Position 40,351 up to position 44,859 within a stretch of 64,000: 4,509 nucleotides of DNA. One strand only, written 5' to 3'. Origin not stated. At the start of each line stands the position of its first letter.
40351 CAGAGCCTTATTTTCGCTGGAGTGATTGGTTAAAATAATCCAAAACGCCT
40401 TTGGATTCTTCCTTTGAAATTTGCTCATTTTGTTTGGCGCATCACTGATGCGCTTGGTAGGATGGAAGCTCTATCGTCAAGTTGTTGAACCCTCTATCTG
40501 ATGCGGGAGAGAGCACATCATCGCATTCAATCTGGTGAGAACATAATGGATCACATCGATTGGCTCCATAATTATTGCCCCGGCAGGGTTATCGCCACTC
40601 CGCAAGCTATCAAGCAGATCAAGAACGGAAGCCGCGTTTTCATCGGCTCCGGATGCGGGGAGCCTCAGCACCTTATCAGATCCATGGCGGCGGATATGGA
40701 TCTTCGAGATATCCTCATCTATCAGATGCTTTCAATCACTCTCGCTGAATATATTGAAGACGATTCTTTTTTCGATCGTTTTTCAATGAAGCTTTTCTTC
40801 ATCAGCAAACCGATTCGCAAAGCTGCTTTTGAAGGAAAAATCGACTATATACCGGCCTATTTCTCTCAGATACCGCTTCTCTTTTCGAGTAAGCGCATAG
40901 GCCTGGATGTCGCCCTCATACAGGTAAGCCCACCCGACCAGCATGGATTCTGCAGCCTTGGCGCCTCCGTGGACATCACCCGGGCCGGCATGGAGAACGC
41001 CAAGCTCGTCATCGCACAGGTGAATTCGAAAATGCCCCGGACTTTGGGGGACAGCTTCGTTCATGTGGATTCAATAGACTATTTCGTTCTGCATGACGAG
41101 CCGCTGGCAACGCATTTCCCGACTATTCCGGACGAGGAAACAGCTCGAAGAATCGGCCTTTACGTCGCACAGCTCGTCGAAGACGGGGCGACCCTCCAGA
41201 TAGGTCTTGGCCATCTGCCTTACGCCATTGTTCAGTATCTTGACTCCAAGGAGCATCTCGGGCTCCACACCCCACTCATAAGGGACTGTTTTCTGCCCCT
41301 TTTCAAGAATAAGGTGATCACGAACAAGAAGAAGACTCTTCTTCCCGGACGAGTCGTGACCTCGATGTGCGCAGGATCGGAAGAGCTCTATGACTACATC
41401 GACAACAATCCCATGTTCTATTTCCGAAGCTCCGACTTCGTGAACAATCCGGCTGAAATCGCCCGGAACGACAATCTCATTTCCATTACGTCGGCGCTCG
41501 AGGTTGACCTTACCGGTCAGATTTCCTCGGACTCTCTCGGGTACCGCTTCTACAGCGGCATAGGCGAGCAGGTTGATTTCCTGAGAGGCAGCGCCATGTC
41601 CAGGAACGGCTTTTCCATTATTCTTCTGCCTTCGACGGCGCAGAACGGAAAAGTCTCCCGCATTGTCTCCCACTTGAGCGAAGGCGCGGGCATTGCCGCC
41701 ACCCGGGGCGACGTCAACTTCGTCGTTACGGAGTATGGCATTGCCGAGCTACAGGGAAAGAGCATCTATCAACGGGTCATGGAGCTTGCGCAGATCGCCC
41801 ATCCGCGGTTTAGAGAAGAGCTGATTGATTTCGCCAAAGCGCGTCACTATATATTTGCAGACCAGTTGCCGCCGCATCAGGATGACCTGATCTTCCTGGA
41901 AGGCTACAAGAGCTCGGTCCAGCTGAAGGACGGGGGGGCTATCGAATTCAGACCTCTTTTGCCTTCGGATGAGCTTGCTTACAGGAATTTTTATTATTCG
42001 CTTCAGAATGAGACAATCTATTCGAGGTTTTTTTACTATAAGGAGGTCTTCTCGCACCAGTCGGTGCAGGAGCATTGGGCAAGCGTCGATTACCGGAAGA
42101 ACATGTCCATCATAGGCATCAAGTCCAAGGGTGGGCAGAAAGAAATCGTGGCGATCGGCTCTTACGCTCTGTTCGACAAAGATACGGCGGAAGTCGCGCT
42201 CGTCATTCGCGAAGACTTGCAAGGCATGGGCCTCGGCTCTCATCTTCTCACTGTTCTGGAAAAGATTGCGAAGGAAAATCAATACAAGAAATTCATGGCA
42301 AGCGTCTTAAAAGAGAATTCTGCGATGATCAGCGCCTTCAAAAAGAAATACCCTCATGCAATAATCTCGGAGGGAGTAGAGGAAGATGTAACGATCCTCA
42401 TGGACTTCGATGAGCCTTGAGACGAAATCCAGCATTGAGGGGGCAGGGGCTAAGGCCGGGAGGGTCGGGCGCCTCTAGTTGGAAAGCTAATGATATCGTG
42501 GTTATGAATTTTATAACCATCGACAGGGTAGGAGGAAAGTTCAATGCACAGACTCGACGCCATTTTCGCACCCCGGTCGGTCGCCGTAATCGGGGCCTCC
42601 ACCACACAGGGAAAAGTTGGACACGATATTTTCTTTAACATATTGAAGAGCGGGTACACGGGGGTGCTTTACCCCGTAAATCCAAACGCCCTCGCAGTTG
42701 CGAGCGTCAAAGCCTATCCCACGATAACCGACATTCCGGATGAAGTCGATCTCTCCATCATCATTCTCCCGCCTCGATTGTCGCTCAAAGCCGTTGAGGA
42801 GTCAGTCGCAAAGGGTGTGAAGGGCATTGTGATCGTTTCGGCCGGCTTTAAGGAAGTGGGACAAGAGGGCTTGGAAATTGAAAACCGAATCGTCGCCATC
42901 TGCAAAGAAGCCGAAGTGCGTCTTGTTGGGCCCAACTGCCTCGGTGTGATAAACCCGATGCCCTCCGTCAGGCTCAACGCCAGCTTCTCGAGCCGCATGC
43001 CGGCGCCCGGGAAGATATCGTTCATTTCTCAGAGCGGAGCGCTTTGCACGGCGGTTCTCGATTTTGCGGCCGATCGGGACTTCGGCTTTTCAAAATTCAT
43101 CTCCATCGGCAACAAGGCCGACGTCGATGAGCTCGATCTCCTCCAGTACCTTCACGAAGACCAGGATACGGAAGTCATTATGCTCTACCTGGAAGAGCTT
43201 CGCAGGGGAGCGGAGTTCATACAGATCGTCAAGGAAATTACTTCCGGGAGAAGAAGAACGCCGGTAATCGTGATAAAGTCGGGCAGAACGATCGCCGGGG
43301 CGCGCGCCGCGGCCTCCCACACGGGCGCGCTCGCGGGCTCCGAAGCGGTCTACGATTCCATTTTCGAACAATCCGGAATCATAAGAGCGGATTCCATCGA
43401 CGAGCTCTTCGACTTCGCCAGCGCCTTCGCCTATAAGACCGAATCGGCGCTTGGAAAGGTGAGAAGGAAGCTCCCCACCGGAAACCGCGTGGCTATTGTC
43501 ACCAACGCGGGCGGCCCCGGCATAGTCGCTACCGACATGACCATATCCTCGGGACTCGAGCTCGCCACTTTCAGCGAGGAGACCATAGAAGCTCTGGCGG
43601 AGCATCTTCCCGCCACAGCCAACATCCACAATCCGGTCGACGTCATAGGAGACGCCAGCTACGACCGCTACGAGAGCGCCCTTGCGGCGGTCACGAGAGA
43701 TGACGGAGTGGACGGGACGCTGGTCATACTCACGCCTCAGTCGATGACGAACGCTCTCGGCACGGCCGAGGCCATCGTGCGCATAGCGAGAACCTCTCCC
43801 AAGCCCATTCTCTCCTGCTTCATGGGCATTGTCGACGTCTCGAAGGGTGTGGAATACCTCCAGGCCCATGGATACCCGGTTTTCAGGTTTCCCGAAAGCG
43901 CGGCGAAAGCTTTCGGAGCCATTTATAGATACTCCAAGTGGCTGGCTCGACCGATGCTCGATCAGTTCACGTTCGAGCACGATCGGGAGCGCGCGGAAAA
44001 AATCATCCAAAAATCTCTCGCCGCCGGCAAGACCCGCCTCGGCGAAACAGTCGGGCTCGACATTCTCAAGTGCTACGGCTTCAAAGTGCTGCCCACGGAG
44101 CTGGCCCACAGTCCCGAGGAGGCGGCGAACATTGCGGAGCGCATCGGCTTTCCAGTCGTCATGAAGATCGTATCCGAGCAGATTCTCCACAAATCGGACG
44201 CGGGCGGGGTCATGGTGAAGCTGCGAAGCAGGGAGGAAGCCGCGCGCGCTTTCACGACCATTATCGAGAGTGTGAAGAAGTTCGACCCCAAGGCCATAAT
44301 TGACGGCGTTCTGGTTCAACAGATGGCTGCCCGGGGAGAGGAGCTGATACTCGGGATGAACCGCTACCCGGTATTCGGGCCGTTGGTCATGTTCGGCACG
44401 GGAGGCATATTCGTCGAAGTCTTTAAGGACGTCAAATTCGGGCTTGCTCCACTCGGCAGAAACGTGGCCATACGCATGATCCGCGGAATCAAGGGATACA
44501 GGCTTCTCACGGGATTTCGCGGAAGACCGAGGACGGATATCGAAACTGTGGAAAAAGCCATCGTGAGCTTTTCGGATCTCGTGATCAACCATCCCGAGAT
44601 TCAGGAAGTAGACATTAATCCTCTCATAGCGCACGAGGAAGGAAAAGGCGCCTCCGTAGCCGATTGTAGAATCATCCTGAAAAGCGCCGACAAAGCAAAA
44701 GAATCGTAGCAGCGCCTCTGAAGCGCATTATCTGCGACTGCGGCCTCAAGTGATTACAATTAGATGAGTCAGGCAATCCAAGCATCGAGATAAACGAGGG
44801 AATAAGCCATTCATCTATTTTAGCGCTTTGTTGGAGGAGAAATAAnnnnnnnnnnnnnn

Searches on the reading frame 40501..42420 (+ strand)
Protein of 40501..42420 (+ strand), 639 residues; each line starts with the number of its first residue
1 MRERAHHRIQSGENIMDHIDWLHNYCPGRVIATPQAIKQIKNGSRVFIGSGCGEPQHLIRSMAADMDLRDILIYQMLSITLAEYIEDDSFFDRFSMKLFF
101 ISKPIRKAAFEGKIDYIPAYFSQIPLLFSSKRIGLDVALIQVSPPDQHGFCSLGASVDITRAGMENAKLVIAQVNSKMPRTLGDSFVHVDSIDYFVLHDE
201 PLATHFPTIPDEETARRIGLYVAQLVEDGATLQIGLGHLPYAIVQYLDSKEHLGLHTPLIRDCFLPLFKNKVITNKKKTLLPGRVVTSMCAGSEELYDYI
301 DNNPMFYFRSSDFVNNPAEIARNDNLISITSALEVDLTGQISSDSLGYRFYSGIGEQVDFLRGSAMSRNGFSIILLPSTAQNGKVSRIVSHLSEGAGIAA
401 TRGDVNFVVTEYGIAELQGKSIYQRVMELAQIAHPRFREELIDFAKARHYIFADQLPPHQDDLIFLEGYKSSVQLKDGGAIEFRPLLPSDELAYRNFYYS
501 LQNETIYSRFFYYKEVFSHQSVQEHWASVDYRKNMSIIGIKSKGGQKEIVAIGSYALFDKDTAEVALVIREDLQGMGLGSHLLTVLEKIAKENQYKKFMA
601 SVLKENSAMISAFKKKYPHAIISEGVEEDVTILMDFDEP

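Call 29: search_protein_families(library=pfam, proteins=[window:40501-42420:+], max_evalue=0.00001)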
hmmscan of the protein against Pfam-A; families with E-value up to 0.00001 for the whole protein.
window:40501-42420:+ (639 aa): 4 families
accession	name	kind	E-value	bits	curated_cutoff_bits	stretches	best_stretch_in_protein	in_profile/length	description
PF13336.12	AcetylCoA_hyd_C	-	5e-62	208.8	23.7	1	292-443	1-152/154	Acetyl-CoA hydrolase/transferase C-terminal domain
PF02550.21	AcetylCoA_hydro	-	2e-31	110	24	1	35-201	20-192/198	Acetyl-CoA hydrolase/transferase N-terminal domain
PF00583.31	Acetyltransf_1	-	2.9e-09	37.6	20.7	1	509-615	10-113/116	Acetyltransferase (GNAT) family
PF13302.13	Acetyltransf_3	-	1e-05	26.7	25.4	0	483-615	4-134/138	Acetyltransferase (GNAT) domain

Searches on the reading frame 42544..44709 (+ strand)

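Call 30: search_protein_families(library=pfam, proteins=[window:42544-44709:+], max_evalue=0.00001)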
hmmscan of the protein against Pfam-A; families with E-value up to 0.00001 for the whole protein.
window:42544-44709:+ (721 aa): 5 families
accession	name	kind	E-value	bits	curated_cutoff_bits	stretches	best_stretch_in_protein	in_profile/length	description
PF13549.11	ATP-grasp_5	-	5.9e-81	271.5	27.6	1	492-712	3-221/221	ATP-grasp domain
PF13607.11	Succ_CoA_lig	-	2.6e-54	183.2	27.4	1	155-295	1-138/138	Succinyl-CoA ligase like flavodoxin domain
PF13380.12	CoA_binding_2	-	3.7e-22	79.4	22.8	1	11-137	1-115/116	CoA binding domain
PF02629.25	CoA_binding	-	1.1e-14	55.3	22.3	1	11-101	4-97/97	CoA binding domain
PF19045.5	Ligase_CoA_2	-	1.6e-12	48.2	23.7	1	316-465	1-156/162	Ligase-CoA domain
